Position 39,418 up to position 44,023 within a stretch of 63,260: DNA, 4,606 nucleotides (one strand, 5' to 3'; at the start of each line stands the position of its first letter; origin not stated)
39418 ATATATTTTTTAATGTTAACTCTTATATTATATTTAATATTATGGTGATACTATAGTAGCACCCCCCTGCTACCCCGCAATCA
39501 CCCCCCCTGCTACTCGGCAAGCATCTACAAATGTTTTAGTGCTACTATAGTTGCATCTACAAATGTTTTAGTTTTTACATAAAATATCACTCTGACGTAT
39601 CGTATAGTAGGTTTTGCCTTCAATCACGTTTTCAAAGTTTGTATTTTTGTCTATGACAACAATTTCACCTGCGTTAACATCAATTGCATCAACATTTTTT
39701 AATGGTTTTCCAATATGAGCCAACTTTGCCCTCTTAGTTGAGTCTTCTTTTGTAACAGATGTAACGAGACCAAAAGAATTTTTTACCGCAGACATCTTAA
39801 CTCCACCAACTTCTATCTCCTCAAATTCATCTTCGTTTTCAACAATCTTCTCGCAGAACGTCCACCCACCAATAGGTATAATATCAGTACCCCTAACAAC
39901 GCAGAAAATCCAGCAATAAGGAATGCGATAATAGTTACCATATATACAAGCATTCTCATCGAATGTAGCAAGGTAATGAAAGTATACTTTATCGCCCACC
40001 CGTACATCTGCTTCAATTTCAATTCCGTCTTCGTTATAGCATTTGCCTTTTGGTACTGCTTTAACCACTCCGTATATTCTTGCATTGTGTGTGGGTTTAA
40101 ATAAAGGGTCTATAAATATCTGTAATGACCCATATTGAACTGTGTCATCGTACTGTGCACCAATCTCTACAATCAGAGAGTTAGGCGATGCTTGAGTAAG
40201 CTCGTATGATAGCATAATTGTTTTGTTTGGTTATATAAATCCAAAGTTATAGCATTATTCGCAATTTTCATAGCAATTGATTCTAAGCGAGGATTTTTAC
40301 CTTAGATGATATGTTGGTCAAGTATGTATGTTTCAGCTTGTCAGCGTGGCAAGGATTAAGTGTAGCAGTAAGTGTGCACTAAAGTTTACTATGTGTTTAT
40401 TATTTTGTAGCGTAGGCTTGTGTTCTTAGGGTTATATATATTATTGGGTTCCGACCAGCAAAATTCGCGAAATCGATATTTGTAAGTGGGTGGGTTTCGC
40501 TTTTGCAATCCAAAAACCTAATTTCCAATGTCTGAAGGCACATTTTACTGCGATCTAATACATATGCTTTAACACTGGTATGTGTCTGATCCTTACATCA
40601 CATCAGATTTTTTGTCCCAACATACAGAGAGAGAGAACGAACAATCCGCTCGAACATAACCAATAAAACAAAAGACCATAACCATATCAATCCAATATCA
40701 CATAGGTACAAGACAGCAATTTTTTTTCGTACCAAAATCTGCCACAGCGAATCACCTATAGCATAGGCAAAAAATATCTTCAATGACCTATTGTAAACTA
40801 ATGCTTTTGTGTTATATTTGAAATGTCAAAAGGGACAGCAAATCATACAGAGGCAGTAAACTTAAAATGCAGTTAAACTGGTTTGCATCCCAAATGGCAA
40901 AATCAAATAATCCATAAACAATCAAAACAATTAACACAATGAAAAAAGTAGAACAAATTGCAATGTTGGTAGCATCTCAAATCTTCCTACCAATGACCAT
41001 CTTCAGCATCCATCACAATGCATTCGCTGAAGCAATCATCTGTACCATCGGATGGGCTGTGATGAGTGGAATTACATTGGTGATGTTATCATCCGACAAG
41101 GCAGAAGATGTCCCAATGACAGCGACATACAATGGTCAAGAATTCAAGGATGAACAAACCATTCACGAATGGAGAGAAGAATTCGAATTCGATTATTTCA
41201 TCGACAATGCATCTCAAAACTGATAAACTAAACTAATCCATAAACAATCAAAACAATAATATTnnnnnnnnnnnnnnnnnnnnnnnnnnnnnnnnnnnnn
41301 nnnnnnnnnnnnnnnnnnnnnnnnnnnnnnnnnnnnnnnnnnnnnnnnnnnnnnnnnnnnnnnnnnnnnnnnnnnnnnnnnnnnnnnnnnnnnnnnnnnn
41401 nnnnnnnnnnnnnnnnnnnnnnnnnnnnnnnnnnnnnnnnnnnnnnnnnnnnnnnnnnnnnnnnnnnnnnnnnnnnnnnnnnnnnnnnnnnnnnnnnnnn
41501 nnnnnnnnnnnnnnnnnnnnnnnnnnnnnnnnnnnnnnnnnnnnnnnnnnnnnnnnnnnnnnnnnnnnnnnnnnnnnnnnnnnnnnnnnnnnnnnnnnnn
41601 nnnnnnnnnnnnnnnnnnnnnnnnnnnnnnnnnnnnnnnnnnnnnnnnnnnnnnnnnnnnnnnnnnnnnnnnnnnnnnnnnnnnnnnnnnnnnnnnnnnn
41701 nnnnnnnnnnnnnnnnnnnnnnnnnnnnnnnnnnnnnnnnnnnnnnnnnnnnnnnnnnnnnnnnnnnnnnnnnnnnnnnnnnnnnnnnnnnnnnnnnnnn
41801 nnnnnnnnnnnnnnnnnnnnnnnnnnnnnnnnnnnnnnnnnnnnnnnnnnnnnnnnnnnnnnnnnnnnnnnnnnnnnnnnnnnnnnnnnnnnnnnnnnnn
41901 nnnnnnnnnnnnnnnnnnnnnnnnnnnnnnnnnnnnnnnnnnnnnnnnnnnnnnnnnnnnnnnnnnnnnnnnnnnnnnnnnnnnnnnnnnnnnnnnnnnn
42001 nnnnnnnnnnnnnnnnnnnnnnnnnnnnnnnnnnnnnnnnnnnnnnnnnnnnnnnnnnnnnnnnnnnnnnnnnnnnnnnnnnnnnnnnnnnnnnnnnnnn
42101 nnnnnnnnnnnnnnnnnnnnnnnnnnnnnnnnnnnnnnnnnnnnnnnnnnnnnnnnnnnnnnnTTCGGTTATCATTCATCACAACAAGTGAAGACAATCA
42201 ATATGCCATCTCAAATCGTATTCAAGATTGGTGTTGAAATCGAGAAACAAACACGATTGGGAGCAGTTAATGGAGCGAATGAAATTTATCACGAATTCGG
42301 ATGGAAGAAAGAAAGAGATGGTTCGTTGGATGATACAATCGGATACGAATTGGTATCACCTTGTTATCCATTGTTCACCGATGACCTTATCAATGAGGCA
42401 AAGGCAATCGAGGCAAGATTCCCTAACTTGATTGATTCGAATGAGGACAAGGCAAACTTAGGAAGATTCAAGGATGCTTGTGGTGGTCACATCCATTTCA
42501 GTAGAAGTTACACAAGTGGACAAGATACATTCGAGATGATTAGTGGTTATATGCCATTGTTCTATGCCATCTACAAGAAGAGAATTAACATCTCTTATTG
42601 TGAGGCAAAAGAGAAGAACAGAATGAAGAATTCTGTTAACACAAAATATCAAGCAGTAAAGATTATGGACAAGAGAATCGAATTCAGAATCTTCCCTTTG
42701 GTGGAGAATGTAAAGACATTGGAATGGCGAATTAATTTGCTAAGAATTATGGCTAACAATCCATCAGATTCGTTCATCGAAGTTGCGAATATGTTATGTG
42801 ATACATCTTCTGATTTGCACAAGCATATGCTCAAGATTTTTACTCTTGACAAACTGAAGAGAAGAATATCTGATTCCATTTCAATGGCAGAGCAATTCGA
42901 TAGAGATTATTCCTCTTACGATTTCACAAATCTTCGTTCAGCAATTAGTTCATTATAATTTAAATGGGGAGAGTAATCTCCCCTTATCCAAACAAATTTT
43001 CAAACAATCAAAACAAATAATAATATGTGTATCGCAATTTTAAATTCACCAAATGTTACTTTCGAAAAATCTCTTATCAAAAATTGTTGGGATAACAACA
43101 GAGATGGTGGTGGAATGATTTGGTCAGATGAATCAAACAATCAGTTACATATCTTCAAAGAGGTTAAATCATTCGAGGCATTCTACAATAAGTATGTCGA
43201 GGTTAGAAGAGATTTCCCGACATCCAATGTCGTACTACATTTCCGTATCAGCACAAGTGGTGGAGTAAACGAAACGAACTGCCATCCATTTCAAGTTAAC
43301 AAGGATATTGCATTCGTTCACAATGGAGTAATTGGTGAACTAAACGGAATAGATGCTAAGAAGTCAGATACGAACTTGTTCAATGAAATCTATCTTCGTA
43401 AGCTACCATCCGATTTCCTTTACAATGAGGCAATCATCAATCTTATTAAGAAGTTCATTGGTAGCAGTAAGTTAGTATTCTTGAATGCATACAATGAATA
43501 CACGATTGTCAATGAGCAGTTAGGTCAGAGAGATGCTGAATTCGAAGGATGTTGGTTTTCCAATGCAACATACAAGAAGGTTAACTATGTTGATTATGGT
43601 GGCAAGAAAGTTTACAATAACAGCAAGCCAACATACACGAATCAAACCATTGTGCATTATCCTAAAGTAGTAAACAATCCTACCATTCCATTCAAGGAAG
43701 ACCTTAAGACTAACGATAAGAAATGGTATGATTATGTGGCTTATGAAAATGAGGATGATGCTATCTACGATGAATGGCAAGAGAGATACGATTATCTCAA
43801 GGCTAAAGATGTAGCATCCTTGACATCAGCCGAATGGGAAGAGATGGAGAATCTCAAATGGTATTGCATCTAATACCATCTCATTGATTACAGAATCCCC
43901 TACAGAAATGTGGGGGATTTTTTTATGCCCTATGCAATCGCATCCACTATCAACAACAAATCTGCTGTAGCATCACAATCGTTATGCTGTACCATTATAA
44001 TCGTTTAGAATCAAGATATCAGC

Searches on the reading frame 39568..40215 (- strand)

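Call 10: search_protein_families(library=phrogs, proteins=[window:39568-40215:-], max_evalue=0.001)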
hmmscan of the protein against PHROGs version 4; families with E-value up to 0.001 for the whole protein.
window:39568-40215:- (215 aa): 2 families
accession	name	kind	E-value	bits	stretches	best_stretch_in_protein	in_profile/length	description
phrog_3188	-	other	1.1e-09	39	1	149-214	24-93/96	co-chaperonin GroES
phrog_13932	-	other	1.2e-08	35.9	1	12-214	5-198/200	co-chaperonin GroES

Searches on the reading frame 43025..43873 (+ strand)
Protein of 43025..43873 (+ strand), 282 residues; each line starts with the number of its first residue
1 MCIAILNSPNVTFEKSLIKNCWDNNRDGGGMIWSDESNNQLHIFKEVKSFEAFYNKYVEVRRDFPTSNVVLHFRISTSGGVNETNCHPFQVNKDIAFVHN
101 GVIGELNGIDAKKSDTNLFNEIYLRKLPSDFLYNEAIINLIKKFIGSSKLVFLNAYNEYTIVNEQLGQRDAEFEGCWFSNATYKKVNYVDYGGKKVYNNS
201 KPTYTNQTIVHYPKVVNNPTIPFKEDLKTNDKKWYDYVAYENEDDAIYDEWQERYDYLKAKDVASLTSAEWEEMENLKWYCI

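Call 10: search_protein_families(library=phrogs, proteins=[window:43025-43873:+], max_evalue=0.001)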
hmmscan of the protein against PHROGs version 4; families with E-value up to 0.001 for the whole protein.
window:43025-43873:+ (282 aa): 4 families
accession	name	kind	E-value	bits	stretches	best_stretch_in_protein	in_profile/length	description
phrog_25883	-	unknown function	1.3e-08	35.4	1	17-192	17-196/299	-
phrog_4736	-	other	1.5e-07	32.2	1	29-106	35-113/498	L-glutamine-D-fructose-6-phosphate aminotransferase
phrog_13807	-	unknown function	6.2e-05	22.5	1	27-109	30-110/609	-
phrog_14519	-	moron, auxiliary metabolic gene and host takeover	0.00082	19.7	0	30-105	38-112/295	glutamine amidotransferase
